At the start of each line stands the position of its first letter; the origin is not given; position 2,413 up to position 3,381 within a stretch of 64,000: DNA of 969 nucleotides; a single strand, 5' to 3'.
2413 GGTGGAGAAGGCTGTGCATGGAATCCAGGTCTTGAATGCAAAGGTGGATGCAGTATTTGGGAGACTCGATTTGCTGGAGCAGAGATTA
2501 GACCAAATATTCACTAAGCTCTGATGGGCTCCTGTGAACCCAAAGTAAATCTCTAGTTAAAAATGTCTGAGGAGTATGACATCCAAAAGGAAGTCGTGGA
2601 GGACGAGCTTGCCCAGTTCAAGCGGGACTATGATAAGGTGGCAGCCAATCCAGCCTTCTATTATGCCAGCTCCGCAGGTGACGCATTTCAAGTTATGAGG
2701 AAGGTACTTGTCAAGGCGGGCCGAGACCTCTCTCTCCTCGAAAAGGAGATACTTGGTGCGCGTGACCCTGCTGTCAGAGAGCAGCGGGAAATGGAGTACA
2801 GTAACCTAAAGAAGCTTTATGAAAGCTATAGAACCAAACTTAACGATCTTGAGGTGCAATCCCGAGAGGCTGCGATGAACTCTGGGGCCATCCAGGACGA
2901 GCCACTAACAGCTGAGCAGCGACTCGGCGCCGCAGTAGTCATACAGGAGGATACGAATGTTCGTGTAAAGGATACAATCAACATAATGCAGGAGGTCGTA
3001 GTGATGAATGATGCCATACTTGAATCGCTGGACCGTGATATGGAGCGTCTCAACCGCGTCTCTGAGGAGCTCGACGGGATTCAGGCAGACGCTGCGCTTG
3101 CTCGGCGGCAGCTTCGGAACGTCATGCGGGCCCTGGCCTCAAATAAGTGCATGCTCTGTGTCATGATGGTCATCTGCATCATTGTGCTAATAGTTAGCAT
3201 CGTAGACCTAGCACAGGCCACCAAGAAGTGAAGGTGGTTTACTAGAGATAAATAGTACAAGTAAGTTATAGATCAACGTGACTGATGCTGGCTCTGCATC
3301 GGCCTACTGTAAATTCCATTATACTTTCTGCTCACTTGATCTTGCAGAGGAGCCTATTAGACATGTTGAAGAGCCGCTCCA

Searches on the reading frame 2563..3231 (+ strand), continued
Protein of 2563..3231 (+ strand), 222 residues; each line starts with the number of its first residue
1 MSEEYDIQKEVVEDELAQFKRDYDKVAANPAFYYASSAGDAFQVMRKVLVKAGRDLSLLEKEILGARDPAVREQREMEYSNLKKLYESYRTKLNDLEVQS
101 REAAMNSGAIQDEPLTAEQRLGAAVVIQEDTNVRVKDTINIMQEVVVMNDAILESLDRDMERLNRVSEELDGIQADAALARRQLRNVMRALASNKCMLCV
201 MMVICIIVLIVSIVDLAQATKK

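Call 62: search_solved_structures(query=P0124, max_evalue=1e-10, show_alignments=1)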
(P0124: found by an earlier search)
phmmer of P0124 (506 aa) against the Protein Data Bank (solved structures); distinct sequences matched with E-value up to 1e-10: 8.
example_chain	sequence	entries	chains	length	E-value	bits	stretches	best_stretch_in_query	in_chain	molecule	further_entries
7qpn_A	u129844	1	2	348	1e-11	47.5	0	131-289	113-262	Phosphatidylinositol 5-Phosphate 4-Kinase (PI5P4K2C)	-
9u4s_A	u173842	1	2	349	1e-11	47.5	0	131-289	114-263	Phosphatidylinositol 5-phosphate 4-kinase type-2 gamma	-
6ux9_A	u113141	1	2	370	1.1e-11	47.4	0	88-305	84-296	Phosphatidylinositol 5-phosphate 4-kinase type-2 alpha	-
7qie_A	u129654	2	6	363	1.2e-11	47.2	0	131-289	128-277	Phosphatidylinositol 5-phosphate 4-kinase type-2 gamma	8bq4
2gk9_A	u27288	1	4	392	2.5e-11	46.2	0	131-291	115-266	phosphatidylinositol-4-phosphate 5-kinase, type II, gamma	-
8c8c_A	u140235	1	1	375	4.4e-11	45.4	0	88-291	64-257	Phosphatidylinositol 5-phosphate 4-kinase type-2 alpha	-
11ad_A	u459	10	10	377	5.2e-11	45.1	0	88-291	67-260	Phosphatidylinositol 5-phosphate 4-kinase type-2 alpha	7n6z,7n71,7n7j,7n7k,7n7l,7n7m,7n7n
2ybx_A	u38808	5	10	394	6.2e-11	44.9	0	88-291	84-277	PHOSPHATIDYLINOSITOL-5-PHOSPHATE 4-KINASE TYPE-2 ALPHA | Phosphatidylinositol 5-phosphate 4-kinase type-2 alpha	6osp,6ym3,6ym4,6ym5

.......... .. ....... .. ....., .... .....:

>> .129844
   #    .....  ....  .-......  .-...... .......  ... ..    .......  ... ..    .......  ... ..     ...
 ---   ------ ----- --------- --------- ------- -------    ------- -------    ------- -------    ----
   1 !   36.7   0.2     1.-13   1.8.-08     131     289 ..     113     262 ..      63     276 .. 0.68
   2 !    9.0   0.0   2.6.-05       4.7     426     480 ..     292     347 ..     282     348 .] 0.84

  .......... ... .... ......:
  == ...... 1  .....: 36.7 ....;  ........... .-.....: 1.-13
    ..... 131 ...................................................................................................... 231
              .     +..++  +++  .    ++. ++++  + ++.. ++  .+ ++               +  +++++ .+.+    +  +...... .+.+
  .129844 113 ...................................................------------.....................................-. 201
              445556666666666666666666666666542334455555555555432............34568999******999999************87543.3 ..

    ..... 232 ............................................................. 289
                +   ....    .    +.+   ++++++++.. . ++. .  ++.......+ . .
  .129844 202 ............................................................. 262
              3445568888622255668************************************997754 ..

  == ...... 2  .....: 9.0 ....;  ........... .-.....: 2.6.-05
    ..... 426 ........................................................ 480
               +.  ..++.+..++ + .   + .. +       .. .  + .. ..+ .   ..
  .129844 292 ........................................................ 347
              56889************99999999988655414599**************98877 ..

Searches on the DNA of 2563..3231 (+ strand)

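Call 50: search_rna_families(source=L011, start=5250, end=6460, threshold=evalue, max_evalue=1)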
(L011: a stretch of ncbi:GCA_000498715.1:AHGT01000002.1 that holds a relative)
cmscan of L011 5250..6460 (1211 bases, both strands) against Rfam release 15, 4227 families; matches with E-value up to 1: 0.
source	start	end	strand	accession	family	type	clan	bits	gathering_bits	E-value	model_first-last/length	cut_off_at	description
